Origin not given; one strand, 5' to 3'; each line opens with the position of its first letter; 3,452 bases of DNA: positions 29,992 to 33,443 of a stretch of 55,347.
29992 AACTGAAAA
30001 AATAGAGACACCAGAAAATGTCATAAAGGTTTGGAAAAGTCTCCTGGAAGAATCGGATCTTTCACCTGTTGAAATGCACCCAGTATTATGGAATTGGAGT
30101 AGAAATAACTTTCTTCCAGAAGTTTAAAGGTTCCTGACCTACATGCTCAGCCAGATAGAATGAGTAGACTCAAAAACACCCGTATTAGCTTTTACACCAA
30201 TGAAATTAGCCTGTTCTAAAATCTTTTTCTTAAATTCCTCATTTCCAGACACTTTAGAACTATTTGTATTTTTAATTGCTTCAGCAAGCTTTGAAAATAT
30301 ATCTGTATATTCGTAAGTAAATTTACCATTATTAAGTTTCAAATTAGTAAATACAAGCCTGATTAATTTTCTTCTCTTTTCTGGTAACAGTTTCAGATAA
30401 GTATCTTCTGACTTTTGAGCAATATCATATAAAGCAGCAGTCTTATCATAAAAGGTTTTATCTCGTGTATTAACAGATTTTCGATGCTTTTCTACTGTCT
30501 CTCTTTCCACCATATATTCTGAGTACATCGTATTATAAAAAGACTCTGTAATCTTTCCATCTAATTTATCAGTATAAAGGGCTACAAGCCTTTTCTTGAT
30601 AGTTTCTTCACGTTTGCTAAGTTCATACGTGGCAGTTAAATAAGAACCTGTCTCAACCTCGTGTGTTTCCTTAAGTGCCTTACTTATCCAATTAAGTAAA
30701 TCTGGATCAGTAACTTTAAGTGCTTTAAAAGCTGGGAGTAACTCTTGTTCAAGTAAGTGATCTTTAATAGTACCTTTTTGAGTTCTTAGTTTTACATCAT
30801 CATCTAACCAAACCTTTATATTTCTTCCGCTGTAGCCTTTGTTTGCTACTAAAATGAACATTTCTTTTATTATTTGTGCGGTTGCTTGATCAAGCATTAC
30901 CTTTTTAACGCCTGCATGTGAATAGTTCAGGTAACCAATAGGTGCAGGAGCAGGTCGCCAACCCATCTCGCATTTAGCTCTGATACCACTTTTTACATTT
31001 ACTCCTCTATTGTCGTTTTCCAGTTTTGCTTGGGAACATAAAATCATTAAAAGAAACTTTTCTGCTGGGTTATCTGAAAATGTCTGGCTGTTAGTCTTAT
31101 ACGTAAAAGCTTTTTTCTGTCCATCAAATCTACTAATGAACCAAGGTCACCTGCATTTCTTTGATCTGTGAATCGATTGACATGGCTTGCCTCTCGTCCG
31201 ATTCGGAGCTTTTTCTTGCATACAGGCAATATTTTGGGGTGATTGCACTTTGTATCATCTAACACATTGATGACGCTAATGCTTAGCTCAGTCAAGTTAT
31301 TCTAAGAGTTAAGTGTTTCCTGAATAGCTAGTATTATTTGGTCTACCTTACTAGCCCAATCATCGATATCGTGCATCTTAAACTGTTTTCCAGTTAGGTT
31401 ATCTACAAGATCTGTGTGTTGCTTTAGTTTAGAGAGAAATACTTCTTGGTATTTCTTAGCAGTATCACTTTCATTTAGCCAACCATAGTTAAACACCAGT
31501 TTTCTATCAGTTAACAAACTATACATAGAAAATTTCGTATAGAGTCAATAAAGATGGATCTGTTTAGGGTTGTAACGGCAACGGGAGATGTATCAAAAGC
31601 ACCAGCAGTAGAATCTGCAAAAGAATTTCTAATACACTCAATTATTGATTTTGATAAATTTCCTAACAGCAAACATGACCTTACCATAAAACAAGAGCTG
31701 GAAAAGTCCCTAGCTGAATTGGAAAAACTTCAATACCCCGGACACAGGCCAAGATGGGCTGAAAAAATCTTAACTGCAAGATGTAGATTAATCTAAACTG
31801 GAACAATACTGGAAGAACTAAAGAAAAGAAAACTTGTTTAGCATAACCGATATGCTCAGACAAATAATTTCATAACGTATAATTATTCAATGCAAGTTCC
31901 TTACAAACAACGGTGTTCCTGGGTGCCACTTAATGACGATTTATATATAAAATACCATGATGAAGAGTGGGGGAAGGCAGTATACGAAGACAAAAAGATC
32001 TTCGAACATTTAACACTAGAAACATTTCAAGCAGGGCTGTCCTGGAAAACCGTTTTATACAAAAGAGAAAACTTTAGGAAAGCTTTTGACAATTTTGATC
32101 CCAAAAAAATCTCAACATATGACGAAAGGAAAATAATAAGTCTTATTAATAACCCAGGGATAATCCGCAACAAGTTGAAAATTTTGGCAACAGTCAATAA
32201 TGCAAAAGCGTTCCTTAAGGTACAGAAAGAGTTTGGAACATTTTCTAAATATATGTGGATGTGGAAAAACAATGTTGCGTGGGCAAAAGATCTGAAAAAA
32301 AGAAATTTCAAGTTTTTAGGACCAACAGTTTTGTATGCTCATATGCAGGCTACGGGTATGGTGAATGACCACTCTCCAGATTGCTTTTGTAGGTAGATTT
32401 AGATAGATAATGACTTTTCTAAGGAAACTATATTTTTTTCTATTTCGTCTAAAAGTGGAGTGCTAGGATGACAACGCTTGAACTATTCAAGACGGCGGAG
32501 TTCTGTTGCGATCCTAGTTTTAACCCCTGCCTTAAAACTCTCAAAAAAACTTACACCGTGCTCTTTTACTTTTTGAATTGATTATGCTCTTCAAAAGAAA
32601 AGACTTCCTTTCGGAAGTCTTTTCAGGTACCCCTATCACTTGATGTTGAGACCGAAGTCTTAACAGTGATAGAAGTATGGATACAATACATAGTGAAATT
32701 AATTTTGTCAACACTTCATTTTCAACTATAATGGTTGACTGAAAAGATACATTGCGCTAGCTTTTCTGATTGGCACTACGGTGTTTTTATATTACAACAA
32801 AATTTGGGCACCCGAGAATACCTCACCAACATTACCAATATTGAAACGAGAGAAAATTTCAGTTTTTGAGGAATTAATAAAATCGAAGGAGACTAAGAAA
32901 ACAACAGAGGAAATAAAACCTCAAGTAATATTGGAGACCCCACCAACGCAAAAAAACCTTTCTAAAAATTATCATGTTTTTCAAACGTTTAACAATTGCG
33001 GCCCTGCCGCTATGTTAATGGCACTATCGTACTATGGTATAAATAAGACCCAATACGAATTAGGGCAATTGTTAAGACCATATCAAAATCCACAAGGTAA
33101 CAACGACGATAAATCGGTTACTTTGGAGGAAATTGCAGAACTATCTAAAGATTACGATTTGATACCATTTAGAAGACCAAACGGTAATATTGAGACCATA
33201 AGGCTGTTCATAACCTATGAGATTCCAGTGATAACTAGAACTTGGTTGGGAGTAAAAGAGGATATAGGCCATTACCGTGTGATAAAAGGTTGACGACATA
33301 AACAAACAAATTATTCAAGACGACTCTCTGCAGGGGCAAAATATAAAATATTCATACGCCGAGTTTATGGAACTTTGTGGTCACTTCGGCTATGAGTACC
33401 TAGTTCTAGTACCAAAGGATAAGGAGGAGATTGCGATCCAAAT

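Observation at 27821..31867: tRNA-Gln-anchored chain of mostly one-gene units, each closed by the same direct repeat that decays with distance from the tRNA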

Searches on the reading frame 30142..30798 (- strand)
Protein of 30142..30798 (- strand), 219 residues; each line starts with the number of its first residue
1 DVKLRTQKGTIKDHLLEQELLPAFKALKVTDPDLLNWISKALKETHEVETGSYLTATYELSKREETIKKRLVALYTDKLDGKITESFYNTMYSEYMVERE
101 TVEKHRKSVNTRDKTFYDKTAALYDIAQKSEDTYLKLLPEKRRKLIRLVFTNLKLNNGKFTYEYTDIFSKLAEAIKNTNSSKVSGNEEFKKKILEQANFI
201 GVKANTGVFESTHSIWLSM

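Call 64: search_protein_representatives(protein=window:30142-30798:-)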
Query: 219 residues. Proteins with E-value up to 0.001 (for the whole library): 893; up to 1e-10: 148; up to 1e-30: 4. The best 150 are listed.
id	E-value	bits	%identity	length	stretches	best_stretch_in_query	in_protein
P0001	4.8e-135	464.1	100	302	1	1-219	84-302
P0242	1.3e-34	136.3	74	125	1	127-218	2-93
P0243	2.3e-33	132.2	37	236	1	12-188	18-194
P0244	1.6e-31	126.2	40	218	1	27-218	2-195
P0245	1.6e-27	113.2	35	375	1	9-197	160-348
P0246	1.9e-26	109.7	34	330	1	10-202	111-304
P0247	4.9e-26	108.3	28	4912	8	45-172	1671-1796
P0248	6.0e-26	108.1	35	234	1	17-216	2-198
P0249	7.6e-26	107.7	35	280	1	12-212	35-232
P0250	1.1e-25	107.2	36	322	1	6-195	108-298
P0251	9.2e-25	104.2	38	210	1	39-195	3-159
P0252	3.1e-24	102.5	34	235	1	16-217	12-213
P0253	8.3e-24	101.1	35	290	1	8-192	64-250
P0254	9.9e-24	100.8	38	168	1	68-211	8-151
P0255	6.2e-22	94.9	34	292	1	7-185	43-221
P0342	2.1e-12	63.8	26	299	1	11-219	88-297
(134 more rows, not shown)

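Call 88: find_encoding_contigs(protein=P0342, flank=6000, max_places=3)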
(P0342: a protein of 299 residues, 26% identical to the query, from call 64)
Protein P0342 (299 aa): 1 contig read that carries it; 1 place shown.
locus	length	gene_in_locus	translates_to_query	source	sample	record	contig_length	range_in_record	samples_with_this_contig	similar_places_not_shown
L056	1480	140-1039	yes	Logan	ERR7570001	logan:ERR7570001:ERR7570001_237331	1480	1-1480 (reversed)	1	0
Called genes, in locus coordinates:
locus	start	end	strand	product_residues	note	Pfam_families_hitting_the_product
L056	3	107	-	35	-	?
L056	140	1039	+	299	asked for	-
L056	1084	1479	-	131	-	?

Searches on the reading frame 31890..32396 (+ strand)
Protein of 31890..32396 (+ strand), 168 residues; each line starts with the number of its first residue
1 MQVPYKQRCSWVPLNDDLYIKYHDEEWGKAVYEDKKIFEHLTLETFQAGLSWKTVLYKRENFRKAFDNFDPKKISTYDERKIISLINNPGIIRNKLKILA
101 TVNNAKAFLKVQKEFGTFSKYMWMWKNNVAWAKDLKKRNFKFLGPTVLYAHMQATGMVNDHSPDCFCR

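Call 8: search_protein_families(library=pfam, proteins=[window:31890-32396:+], max_evalue=0.01)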
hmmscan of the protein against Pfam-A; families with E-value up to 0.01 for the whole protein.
window:31890-32396:+ (168 aa): 1 family
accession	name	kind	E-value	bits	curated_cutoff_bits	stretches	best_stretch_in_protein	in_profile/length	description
PF03352.18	Adenine_glyco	-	1e-63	214.8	25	2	15-128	4-117/177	Methyladenine glycosylase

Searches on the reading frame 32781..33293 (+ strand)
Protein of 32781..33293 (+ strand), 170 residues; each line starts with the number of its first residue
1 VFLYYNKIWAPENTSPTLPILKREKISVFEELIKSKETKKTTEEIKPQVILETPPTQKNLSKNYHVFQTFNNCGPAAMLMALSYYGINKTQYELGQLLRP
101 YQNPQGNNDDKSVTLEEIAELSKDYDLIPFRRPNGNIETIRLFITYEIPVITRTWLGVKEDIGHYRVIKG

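Call 8: search_protein_families(library=pfam, proteins=[window:32781-33293:+], max_evalue=0.01)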
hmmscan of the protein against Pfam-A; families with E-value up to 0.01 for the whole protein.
window:32781-33293:+ (170 aa): 2 families
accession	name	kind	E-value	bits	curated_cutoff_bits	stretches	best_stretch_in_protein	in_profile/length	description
PF13529.12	Peptidase_C39_2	-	5.3e-08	34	24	1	68-170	8-129/143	Peptidase_C39 like family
PF03412.21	Peptidase_C39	-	0.0033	17.7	22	1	69-169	9-93/133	Peptidase C39 family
